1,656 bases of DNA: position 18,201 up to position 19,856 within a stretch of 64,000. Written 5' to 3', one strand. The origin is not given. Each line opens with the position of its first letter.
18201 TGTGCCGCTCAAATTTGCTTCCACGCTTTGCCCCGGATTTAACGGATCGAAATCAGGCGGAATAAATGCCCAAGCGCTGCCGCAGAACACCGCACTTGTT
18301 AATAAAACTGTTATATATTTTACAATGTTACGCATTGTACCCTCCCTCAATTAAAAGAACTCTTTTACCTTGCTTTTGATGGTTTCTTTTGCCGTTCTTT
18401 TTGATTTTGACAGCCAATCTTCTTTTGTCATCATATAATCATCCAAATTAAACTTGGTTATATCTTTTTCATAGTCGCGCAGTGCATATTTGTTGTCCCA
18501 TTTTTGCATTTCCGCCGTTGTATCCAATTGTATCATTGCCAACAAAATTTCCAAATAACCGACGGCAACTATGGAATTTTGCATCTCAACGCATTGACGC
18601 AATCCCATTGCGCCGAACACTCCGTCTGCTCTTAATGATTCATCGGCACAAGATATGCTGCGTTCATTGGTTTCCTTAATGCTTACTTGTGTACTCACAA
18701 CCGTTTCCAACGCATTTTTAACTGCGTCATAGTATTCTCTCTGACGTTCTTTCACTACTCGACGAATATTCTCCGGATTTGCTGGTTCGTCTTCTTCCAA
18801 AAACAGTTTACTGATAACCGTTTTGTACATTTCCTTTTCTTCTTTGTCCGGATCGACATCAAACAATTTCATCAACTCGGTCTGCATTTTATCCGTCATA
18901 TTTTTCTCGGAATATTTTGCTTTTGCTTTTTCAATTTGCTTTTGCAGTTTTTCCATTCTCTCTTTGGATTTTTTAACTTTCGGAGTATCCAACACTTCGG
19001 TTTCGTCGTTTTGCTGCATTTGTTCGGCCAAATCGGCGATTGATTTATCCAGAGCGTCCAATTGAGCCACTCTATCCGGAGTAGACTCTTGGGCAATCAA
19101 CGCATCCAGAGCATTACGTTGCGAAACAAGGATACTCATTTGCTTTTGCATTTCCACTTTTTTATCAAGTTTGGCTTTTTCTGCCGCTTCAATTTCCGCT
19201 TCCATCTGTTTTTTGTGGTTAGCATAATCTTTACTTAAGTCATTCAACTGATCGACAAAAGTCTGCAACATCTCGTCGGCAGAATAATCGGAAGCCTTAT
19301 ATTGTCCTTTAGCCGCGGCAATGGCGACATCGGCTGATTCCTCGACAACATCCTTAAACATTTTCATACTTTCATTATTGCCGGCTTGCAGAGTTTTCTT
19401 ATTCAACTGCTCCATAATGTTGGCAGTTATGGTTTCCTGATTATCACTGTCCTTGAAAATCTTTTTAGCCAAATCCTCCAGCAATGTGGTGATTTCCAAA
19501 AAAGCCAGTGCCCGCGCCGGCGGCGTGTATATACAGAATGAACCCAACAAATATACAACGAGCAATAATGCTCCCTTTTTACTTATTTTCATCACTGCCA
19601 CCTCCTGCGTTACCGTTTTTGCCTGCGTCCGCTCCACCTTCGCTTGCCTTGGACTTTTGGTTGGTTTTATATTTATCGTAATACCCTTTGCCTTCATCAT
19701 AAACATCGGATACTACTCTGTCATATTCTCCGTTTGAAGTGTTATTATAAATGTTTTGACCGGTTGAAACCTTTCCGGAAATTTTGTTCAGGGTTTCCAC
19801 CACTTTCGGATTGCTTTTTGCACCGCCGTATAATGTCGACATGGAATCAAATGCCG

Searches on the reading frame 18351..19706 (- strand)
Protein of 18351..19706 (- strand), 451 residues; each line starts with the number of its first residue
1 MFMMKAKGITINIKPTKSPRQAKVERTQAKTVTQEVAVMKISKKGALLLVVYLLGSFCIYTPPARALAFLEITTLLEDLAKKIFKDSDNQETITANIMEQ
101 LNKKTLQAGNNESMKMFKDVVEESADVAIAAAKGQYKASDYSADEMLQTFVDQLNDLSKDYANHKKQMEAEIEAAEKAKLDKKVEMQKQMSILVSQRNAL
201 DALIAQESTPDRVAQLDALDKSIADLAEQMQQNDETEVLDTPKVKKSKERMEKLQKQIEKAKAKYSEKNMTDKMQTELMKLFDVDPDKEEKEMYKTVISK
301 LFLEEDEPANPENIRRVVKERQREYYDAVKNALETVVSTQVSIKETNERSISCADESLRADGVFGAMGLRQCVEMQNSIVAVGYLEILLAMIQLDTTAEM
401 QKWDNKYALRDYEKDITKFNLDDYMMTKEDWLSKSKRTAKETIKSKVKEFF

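Call 6: search_protein_families(library=pfam, proteins=[window:18351-19706:-], max_evalue=0.01)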
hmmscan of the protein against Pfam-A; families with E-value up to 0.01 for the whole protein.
window:18351-19706:- (451 aa): 1 family
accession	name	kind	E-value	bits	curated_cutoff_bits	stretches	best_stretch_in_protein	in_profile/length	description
PF19962.4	EAD9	-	0.0019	18.3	25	1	152-185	13-46/62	Effector-associated domain 9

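Call 14: search_protein_families(library=ncbifam, proteins=[window:18351-19706:-], max_evalue=0.001)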
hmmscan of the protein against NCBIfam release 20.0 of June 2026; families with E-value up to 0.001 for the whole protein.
window:18351-19706:- (451 aa): 0 families
